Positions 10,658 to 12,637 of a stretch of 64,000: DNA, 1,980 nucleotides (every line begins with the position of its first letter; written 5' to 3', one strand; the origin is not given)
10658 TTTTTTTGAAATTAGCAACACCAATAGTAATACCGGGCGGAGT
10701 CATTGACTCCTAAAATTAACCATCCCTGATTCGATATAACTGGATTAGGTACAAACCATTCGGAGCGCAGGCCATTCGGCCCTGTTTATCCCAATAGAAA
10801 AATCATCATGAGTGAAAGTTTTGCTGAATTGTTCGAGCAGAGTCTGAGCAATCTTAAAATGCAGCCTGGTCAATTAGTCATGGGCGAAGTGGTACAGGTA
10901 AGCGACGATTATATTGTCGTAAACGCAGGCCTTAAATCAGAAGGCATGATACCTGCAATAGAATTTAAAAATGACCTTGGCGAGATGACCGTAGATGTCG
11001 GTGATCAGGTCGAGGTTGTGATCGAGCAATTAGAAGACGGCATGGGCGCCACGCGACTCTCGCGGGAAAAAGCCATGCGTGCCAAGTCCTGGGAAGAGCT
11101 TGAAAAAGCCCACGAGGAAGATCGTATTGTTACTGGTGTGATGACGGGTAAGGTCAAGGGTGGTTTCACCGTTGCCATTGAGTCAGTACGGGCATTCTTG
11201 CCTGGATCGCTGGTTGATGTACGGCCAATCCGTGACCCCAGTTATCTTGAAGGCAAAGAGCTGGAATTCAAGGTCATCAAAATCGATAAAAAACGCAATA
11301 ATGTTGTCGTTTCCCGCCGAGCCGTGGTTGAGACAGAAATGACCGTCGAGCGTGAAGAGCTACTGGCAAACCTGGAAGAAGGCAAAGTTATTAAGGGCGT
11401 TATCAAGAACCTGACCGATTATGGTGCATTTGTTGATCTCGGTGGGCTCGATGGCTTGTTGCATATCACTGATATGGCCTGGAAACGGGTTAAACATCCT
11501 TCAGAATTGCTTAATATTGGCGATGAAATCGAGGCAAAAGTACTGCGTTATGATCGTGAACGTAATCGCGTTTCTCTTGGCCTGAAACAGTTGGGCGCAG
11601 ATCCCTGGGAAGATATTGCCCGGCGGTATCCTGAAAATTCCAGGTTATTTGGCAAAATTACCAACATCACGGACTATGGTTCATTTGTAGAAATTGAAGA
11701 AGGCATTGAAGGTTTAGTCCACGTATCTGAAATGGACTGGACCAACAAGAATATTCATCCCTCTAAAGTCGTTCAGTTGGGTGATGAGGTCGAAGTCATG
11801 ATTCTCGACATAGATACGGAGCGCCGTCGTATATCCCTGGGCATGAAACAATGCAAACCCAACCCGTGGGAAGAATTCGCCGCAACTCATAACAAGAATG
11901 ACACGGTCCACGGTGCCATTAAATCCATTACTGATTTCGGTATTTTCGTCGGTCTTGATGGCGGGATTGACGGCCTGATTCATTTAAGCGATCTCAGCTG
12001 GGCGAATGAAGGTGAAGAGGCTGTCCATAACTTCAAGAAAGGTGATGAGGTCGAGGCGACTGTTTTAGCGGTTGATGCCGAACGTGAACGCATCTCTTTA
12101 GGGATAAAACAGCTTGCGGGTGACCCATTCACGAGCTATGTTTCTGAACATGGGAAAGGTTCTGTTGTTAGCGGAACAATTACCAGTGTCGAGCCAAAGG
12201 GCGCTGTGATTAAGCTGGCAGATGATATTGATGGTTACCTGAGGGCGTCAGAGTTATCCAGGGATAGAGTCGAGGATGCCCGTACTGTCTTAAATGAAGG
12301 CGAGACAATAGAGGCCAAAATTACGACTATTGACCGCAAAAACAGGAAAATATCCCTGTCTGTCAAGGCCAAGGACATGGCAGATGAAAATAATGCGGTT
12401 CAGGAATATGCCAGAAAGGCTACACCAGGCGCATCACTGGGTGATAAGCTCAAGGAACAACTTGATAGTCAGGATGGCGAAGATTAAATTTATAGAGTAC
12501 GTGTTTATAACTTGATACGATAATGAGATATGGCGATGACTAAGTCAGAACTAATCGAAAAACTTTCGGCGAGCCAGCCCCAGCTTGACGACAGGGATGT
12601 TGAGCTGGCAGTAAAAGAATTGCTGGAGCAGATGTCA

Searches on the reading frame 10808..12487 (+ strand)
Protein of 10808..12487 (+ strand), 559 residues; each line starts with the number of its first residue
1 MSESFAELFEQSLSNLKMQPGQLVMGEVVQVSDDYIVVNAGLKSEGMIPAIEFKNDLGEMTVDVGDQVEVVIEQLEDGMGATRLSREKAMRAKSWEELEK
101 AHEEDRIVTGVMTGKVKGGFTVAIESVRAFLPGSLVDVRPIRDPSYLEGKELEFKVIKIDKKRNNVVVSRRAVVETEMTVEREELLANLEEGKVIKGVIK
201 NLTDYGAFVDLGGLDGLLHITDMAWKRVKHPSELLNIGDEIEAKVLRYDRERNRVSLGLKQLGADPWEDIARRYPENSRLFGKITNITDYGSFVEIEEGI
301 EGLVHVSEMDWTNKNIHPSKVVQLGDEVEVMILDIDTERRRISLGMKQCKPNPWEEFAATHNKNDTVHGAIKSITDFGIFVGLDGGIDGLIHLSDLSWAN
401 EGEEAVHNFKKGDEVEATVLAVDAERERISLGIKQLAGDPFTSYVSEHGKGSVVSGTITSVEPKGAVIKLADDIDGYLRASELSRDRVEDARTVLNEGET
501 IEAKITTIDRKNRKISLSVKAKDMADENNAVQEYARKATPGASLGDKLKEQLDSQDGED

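Call 45: search_protein_families(library=pfam, proteins=[window:10808-12487:+], max_evalue=0.00001)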
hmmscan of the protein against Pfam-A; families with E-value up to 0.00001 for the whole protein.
window:10808-12487:+ (559 aa): 4 families
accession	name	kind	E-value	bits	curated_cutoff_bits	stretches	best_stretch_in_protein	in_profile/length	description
PF00575.29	S1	-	3e-101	332.3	22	6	189-260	2-74/74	S1 RNA binding domain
PF23459.1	S1_RRP5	-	4.6e-24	85.2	27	0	450-519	3-72/72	RRP5 S1 domain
PF21710.3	Spt6_S1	-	2.5e-20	73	27.5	1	450-523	16-90/91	Spt6, S1/OB domain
PF17092.11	PCB_OB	-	1.8e-07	32.3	27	0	354-409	21-77/111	Penicillin-binding protein OB-like domain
